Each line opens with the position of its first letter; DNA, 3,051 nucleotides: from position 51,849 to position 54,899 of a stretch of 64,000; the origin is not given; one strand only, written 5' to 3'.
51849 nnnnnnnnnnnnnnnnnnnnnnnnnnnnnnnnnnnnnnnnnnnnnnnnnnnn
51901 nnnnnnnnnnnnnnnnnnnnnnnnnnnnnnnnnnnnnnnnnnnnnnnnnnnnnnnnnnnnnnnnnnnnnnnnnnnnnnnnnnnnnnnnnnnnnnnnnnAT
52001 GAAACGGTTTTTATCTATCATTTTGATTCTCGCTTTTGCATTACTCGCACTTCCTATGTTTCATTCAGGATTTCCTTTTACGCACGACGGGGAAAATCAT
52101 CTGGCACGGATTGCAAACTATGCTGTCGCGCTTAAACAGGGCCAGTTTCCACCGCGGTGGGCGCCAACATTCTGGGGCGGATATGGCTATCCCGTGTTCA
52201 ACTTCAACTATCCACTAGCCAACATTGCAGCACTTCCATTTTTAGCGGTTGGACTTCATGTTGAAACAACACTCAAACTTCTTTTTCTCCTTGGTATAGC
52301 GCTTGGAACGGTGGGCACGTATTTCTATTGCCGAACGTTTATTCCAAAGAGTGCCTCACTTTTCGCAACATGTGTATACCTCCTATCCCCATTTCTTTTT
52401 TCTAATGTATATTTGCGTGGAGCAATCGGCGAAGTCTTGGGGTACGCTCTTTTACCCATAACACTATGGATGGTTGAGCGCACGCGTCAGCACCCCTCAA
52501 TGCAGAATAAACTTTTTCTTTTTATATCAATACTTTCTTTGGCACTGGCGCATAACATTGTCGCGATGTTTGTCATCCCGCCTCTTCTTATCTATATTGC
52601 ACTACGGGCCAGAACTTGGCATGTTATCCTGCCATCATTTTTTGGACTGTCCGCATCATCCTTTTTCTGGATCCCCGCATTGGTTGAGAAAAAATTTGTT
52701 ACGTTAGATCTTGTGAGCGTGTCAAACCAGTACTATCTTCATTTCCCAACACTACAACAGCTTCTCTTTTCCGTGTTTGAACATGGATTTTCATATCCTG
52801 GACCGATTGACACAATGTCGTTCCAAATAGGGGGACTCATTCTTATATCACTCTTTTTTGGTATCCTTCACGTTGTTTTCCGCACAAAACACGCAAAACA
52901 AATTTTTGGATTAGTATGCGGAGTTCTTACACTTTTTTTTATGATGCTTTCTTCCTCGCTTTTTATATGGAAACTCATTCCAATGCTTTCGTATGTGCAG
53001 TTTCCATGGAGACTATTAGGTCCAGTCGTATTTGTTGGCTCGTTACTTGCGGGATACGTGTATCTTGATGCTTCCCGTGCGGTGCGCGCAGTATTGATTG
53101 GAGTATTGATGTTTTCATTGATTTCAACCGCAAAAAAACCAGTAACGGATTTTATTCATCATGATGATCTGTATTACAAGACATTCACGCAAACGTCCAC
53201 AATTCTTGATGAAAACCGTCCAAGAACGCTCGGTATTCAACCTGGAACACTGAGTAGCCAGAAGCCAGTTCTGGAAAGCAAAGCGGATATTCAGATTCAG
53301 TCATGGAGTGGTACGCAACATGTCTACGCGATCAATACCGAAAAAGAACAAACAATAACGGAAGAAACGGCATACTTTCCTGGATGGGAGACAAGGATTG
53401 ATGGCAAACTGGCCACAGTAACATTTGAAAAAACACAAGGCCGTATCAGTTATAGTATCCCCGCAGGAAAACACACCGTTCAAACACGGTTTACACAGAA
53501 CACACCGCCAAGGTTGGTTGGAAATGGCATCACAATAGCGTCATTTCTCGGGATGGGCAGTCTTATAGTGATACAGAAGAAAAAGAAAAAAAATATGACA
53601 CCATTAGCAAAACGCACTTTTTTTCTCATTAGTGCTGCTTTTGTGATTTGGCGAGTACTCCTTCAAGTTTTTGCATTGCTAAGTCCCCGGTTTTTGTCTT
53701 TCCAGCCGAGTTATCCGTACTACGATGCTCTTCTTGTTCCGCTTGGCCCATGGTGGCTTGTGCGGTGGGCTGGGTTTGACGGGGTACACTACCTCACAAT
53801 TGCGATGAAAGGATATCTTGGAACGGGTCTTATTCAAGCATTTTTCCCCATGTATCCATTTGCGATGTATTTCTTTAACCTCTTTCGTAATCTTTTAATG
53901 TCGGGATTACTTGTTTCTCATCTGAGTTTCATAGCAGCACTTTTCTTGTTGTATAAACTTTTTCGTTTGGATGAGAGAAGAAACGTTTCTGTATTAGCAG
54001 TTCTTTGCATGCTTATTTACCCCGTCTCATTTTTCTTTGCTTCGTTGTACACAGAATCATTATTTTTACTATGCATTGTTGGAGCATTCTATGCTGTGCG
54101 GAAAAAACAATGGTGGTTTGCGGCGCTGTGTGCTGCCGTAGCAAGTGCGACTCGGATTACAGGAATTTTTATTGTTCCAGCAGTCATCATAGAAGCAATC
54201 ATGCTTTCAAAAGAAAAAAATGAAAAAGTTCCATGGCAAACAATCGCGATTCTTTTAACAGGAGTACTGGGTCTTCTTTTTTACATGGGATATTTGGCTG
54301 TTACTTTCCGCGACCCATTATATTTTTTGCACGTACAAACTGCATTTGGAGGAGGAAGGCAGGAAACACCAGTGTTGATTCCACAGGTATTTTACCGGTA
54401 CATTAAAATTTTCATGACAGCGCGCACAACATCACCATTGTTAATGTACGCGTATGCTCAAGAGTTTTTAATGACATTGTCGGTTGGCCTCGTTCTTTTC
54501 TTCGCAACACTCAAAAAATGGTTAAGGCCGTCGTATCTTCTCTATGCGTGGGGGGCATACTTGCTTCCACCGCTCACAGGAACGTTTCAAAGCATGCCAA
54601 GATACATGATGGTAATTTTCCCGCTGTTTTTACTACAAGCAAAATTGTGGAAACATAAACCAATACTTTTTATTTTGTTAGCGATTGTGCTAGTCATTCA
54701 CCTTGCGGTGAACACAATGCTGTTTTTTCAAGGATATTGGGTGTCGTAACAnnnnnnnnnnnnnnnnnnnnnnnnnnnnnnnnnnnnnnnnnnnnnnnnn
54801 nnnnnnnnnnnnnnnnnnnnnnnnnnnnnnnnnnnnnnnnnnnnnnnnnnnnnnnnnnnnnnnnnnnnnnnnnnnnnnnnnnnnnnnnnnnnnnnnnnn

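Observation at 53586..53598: A8 homopolymer with an ATGA signature at the junction of a two-domain GT-C 'fusion', likely two genes or a phase-variable switch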

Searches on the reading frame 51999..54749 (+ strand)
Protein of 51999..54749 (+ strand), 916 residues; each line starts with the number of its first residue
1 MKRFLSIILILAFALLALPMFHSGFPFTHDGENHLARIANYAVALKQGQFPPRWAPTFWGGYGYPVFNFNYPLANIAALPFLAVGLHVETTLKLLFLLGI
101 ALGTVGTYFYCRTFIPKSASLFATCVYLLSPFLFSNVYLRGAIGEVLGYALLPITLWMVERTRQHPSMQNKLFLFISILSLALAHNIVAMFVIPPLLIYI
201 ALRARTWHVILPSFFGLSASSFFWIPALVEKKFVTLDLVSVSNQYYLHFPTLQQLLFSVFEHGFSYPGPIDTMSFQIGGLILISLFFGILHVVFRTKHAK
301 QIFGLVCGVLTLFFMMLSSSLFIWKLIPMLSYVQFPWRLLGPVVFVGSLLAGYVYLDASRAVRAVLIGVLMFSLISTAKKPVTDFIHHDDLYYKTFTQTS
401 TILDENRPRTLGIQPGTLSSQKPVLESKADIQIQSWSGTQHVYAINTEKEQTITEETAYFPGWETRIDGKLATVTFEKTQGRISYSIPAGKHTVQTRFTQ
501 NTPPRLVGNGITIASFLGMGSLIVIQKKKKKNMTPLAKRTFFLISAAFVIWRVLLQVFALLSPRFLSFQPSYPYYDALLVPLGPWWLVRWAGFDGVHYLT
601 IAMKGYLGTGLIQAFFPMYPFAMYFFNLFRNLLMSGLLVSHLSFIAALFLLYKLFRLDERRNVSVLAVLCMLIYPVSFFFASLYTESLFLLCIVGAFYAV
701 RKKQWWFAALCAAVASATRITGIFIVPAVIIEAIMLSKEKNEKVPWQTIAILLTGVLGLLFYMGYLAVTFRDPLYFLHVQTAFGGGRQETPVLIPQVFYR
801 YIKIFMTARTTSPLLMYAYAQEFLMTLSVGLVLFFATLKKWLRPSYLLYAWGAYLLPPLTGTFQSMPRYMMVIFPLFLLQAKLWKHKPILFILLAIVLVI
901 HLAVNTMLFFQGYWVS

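Call 5: search_protein_families(library=pfam, proteins=[window:51999-54749:+], max_evalue=0.01)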
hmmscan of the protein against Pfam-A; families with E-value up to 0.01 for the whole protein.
window:51999-54749:+ (916 aa): 2 families
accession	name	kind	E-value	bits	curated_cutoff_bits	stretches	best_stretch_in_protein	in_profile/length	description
PF13231.12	PMT_2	-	5.8e-06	27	26.1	1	621-761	8-153/160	Dolichyl-phosphate-mannose-protein mannosyltransferase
PF10131.15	PTPS_related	-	5.5e-05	22.3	26.4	1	78-374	14-300/621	6-pyruvoyl-tetrahydropterin synthase related domain; membrane protein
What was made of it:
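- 51999..53594 (+): N module, codons 1-532, of the PF10131 'PTPS_related' family. It has a membrane core, a beta-rich domain at about residues 385-500, a final membrane helix at 503-530 and a KKKKK tail. The Pfam PF10131 match scores 22.3 bits, below the 26.4 cut-off (call 5).
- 53595..54749 (+): C module of 384 aa, a PIG-V/Gpi18-like or PMT_2-type GT-C. PF13231 scores 27.0 bits, above the 26.1 cut-off (call 5).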

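Call 6: find_homologous_proteins(query=window:51999-54746:+, max_evalue=0.00001)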
Query window:51999-54746:+ (916 aa): 602 proteins with E <= 0.00001 among 8000 candidates; the best 120 are listed.
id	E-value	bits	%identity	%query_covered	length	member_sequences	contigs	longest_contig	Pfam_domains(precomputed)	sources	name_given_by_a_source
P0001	0.0e+0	1096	91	58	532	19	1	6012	PF10131.16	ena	-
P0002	3.0e-251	855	46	98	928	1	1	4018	PF10131.16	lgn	-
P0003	8.4e-237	807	43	100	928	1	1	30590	PF10131.16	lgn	-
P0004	5.6e-204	698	45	83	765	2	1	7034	PF10131.16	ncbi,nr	ncbi:MAG TPA: 6-pyruvoyl-tetrahydropterin synthase-related protein, partial [Patescibacteria group b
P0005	8.6e-176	605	39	100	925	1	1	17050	-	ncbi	-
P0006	2.2e-173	597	39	99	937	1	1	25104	-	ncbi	-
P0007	1.0e-162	562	49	56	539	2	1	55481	PF10131.16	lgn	-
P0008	4.4e-157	543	37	98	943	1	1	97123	-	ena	-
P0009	3.5e-148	514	46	58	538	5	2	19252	-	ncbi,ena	ncbi:MAG: 6-pyruvoyl-tetrahydropterin synthase-related protein [Patescibacteria group bacterium]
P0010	3.5e-146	507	35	98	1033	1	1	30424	PF04188.19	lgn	-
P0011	6.1e-146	506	35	99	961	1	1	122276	-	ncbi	-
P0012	1.6e-145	505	44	58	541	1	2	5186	-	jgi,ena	-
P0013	4.3e-142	494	44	58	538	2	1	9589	-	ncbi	-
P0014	5.0e-142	493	44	58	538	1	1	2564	-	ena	-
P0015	1.2e-135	472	44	56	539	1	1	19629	PF10131.16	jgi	jgi:hypothetical protein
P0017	1.0e-131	459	43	58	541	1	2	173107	PF10131.16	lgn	-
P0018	4.0e-131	457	40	58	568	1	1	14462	PF10131.16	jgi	jgi:uncharacterized membrane protein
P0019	1.2e-129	452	44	55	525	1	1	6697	PF10131.16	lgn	-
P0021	3.8e-127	444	40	56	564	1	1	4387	PF10131.16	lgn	-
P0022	8.3e-121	423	41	53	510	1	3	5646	PF10131.16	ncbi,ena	-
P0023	1.3e-120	422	39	57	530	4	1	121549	PF10131.16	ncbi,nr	ncbi:MAG: hypothetical protein A2378_01975 [Candidatus Pacebacteria bacterium RIFOXYB1_FULL_44_10]|n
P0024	3.8e-107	378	37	57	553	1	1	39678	PF10131.16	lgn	-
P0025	1.1e-105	373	37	55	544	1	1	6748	PF10131.16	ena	-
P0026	1.8e-104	369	37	56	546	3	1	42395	PF10131.16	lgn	-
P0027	1.3e-103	366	37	54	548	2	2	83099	PF10131.16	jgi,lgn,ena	-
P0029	3.5e-102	362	38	56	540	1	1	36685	PF10131.16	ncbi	-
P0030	4.1e-101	358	38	56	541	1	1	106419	PF10131.16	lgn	-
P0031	1.1e-100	357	38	55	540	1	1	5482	PF10131.16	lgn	-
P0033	6.4e-99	351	38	54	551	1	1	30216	PF10131.16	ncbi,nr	ncbi:MAG: 6-pyruvoyl-tetrahydropterin synthase-related protein [bacterium]|nr:6-pyruvoyl-tetrahydrop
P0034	1.1e-98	350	38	58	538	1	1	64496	PF10131.16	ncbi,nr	ncbi:MAG: 6-pyruvoyl-tetrahydropterin synthase-related protein [bacterium]|nr:6-pyruvoyl-tetrahydrop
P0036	1.6e-98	349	37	54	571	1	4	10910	PF10131.16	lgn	-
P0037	3.6e-98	348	36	56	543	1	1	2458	PF10131.16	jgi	jgi:uncharacterized membrane protein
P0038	3.7e-98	348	37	58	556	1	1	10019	PF10131.16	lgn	-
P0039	7.8e-98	347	37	58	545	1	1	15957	PF10131.16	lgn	-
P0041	4.4e-97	345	36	56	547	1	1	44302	PF10131.16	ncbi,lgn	-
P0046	1.5e-96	343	35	56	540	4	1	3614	PF10131.16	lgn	-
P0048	2.4e-96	342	37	55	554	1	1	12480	PF10131.16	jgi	-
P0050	8.4e-96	340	37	53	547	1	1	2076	PF10131.16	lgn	-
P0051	1.3e-95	340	36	57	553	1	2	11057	PF10131.16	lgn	-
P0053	1.6e-95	340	37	55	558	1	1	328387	PF10131.16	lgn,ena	-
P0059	3.6e-94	335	36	58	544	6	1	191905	PF10131.16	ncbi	-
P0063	1.6e-93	333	35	58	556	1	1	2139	PF10131.16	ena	-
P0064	1.7e-93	333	37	55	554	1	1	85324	PF10131.16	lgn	-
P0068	2.3e-93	332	36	58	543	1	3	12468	PF10131.16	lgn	-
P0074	1.6e-92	330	36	58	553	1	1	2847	PF10131.16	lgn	-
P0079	4.6e-92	328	35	58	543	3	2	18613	PF10131.16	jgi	-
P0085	4.4e-91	325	36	54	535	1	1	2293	PF10131.16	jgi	jgi:hypothetical protein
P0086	5.5e-91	324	36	58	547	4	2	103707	PF10131.16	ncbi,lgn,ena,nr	ncbi:MAG: hypothetical protein GW947_02475 [Candidatus Pacebacteria bacterium]|nr:hypothetical prote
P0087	8.3e-91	324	37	58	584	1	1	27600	PF10131.16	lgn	-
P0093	5.3e-90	321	35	56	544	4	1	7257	PF10131.16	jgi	-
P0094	7.4e-90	321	34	59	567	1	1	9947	PF10131.16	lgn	-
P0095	1.2e-89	320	34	58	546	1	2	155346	PF10131.16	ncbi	-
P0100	3.0e-89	319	36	56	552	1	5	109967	PF10131.16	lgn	-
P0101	3.0e-89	319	35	56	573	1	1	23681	PF10131.16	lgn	-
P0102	4.1e-89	318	36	56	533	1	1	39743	PF10131.16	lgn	-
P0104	1.4e-88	317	34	55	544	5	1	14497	PF10131.16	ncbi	-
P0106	1.6e-88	316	33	56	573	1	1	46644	PF10131.16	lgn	-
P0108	3.4e-88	315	34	57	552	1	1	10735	PF10131.16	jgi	-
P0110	1.2e-87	313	33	58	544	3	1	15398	PF10131.16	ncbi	-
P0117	1.7e-86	310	35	57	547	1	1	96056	PF10131.16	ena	-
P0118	1.9e-86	309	34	57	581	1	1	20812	PF10131.16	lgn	-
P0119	3.8e-86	308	36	53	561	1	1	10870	PF10131.16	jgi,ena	-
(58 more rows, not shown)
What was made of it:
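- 51999..53594 (+): The orthologues carry PF10131 (call 6).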

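Call 7: find_encoding_contigs(protein=window:51999-54746:+, flank=10000, max_places=10)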
Protein window:51999-54746:+ (916 aa): 15 contigs read that carry it; 4 places shown.
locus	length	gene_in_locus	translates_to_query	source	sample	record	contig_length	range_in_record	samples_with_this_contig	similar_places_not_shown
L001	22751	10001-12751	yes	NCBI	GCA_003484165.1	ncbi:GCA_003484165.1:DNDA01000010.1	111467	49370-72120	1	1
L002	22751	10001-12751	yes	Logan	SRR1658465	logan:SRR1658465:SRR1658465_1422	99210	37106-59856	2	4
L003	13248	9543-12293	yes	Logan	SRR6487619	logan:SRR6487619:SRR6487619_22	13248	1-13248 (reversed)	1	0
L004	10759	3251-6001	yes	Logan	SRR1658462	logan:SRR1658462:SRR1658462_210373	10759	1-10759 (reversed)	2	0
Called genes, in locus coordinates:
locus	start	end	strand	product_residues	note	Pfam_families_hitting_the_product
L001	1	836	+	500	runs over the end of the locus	-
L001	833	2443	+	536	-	PF13231:PMT_2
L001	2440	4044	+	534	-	PF02366:PMT (weak), PF13231:PMT_2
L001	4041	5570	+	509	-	PF02366:PMT (weak)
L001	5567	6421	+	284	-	PF00535:Glycos_transf_2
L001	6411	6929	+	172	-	-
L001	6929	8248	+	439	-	-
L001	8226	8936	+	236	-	PF00535:Glycos_transf_2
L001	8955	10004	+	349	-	PF13439:Glyco_transf_4, PF13579:Glyco_trans_4_4 (weak), PF20706:GT4-conflict (weak), PF00534:Glycos_transf_1, PF13692:Glyco_trans_1_4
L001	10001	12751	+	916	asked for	-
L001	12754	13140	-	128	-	PF02675:AdoMet_dc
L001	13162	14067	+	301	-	PF01073:3Beta_HSD, PF01370:Epimerase, PF02719:Polysacc_synt_2, PF04321:RmlD_sub_bind, PF05368:NmrA (weak), PF13460:NAD_binding_10, PF16363:GDP_Man_Dehyd, PF07993:NAD_binding_4 (weak), +1 more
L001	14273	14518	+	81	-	-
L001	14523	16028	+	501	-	PF13231:PMT_2 (weak)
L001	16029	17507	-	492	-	-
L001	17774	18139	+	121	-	-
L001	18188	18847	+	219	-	-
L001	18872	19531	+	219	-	PF00535:Glycos_transf_2, PF13641:Glyco_tranf_2_3 (weak)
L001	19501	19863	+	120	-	PF10066:DUF2304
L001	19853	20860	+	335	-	PF01073:3Beta_HSD, PF01370:Epimerase, PF02719:Polysacc_synt_2, PF04321:RmlD_sub_bind, PF05368:NmrA, PF13460:NAD_binding_10, PF16363:GDP_Man_Dehyd, PF07993:NAD_binding_4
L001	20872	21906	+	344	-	PF00535:Glycos_transf_2, PF13641:Glyco_tranf_2_3, PF13632:Glyco_trans_2_3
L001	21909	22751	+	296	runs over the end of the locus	PF01370:Epimerase, PF04321:RmlD_sub_bind, PF02719:Polysacc_synt_2 (weak), PF16363:GDP_Man_Dehyd, PF07993:NAD_binding_4 (weak)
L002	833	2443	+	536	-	PF13231:PMT_2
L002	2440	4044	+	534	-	PF02366:PMT (weak), PF13231:PMT_2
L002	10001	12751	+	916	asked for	-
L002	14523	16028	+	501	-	PF13231:PMT_2 (weak)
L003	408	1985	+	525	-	PF02366:PMT (weak), PF13231:PMT_2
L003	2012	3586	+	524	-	PF02366:PMT (weak), PF13231:PMT_2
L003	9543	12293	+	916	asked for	-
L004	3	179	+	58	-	?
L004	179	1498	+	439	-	-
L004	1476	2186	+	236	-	PF00535:Glycos_transf_2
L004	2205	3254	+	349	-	PF13439:Glyco_transf_4, PF13579:Glyco_trans_4_4 (weak), PF20706:GT4-conflict (weak), PF00534:Glycos_transf_1, PF13692:Glyco_trans_1_4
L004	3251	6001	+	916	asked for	-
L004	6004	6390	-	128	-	PF02675:AdoMet_dc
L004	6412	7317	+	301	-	PF01073:3Beta_HSD, PF01370:Epimerase, PF02719:Polysacc_synt_2, PF04321:RmlD_sub_bind, PF05368:NmrA (weak), PF13460:NAD_binding_10, PF16363:GDP_Man_Dehyd, PF07993:NAD_binding_4 (weak), +1 more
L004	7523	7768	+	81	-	-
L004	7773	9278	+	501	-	PF13231:PMT_2 (weak)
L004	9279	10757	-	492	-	?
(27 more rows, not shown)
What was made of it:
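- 51999..54749 (+): Fused ORF of 916 aa with two GT-C-type membrane glycosyltransferase modules in one polypeptide. The exact protein is on 15 contigs (call 7).
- On Gene fusion of adjacent operon partners: 15 contigs carry the exact 916-aa product (call 7).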

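Call 8: find_encoding_contigs(protein=P0001, flank=10000, max_places=10)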
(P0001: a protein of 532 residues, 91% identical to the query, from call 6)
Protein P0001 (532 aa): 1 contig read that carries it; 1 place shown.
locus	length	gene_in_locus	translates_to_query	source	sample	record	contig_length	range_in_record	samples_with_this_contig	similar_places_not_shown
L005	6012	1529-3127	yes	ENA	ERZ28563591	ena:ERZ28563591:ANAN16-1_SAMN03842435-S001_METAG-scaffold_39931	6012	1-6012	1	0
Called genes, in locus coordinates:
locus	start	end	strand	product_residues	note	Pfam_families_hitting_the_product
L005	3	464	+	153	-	?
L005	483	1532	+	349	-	PF13439:Glyco_transf_4, PF13579:Glyco_trans_4_4 (weak), PF00534:Glycos_transf_1, PF13692:Glyco_trans_1_4, PF20706:GT4-conflict (faint)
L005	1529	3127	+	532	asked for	PF10131:PTPS_related (weak)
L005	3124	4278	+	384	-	PF13231:PMT_2 (weak)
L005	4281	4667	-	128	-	PF02675:AdoMet_dc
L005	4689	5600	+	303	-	PF01073:3Beta_HSD, PF01370:Epimerase, PF02719:Polysacc_synt_2, PF04321:RmlD_sub_bind, PF05368:NmrA (weak), PF13460:NAD_binding_10, PF16363:GDP_Man_Dehyd, PF07993:NAD_binding_4 (weak)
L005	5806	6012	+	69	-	?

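Call 9: list_cluster_members(proteins=[P0001, window:51999-54746:+])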
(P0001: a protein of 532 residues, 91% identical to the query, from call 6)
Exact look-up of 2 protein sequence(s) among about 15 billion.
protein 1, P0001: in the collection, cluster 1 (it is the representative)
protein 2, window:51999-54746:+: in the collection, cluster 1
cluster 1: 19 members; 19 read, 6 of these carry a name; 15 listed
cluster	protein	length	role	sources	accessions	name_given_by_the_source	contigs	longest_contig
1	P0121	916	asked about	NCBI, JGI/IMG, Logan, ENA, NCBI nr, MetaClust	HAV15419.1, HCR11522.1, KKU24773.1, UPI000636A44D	MAG TPA: hypothetical protein DCX25_03750 [Candidatus Pacebacteria bacterium] | MAG: hypothetical protein UX36_C0001G0390 [Microgenomates group bacterium ... | status=active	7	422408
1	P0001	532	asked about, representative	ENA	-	-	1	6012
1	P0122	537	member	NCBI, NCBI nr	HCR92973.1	MAG TPA: hypothetical protein DIU47_03395, partial [Candidatus Pacebacteria bacterium] | hypothetical protein [Candidatus Paceibacterota bacterium]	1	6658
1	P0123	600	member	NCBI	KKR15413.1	MAG: hypothetical protein UT44_C0035G0001, partial [Candidatus Levybacteria bacterium ...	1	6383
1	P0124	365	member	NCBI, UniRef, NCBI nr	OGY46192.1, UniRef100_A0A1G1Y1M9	MAG: hypothetical protein A2840_02535 [Candidatus Buchananbacteria bacterium ... | Membrane protein 6-pyruvoyl-tetrahydropterin synthase-related domain-containing protein ...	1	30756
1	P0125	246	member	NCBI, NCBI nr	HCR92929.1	MAG TPA: hypothetical protein DIU47_03175 [Candidatus Pacebacteria bacterium] | hypothetical protein [Candidatus Paceibacterota bacterium]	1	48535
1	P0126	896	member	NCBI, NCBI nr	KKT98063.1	MAG: hypothetical protein UX00_C0005G0008 [Microgenomates group bacterium ...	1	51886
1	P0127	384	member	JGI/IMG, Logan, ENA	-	-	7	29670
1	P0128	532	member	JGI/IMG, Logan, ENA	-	-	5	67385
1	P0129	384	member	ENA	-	-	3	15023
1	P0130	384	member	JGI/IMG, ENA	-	-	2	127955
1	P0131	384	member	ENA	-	-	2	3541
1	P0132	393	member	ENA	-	-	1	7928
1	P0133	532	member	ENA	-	-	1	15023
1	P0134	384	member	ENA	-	-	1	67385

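Call 12: find_encoding_contigs(protein=P0130, flank=4000, max_places=10)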
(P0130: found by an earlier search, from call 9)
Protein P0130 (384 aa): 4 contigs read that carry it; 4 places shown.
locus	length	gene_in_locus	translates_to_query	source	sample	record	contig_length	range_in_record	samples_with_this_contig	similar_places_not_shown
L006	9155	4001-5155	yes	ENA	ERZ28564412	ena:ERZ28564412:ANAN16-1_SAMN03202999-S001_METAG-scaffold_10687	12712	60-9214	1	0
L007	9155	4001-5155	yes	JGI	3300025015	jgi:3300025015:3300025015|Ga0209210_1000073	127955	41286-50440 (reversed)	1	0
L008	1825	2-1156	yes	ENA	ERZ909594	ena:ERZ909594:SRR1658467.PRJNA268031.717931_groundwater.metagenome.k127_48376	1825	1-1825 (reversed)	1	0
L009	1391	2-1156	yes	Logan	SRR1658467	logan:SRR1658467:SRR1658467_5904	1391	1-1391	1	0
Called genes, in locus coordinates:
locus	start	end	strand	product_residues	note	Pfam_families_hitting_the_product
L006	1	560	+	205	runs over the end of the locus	?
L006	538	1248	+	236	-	PF00535:Glycos_transf_2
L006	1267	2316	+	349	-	PF13439:Glyco_transf_4, PF13579:Glyco_trans_4_4 (weak), PF20706:GT4-conflict (weak), PF00534:Glycos_transf_1, PF13692:Glyco_trans_1_4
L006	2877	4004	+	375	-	-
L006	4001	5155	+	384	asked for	PF13231:PMT_2 (weak)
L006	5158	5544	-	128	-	PF02675:AdoMet_dc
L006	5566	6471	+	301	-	PF01073:3Beta_HSD, PF01370:Epimerase, PF02719:Polysacc_synt_2, PF04321:RmlD_sub_bind, PF05368:NmrA (weak), PF13460:NAD_binding_10, PF16363:GDP_Man_Dehyd, PF07993:NAD_binding_4 (weak), +1 more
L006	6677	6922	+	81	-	-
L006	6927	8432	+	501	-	PF13231:PMT_2 (weak)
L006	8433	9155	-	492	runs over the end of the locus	-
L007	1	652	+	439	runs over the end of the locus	-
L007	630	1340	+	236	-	PF00535:Glycos_transf_2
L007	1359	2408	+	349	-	PF13439:Glyco_transf_4, PF13579:Glyco_trans_4_4 (weak), PF20706:GT4-conflict (weak), PF00534:Glycos_transf_1, PF13692:Glyco_trans_1_4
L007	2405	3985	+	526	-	PF10131:PTPS_related (faint)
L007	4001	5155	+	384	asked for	PF13231:PMT_2 (weak)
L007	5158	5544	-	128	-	PF02675:AdoMet_dc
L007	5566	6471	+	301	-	PF01073:3Beta_HSD, PF01370:Epimerase, PF02719:Polysacc_synt_2, PF04321:RmlD_sub_bind, PF05368:NmrA (weak), PF13460:NAD_binding_10, PF16363:GDP_Man_Dehyd, PF07993:NAD_binding_4 (weak), +1 more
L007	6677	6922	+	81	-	-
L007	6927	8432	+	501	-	PF13231:PMT_2 (weak)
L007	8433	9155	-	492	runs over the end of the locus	-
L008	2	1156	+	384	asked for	PF13231:PMT_2 (weak)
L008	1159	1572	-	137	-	PF02675:AdoMet_dc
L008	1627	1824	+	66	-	?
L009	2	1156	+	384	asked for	PF13231:PMT_2 (weak)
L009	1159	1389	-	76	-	?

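Call 13: find_encoding_contigs(protein=P0132, flank=4000, max_places=10)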
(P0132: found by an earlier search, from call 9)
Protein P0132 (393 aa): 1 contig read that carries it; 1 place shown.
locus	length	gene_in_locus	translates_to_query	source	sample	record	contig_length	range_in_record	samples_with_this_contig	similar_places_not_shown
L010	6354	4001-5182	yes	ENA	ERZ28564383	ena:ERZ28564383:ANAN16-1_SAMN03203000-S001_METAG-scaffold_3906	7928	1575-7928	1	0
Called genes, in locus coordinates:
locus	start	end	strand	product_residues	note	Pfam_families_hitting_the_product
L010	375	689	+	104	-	-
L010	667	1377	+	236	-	PF00535:Glycos_transf_2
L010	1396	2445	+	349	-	PF13439:Glyco_transf_4, PF13579:Glyco_trans_4_4 (weak), PF20706:GT4-conflict (weak), PF00534:Glycos_transf_1, PF13692:Glyco_trans_1_4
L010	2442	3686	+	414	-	-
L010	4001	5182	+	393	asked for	PF13231:PMT_2 (weak)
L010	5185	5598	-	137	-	PF02675:AdoMet_dc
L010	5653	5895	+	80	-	-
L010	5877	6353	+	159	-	?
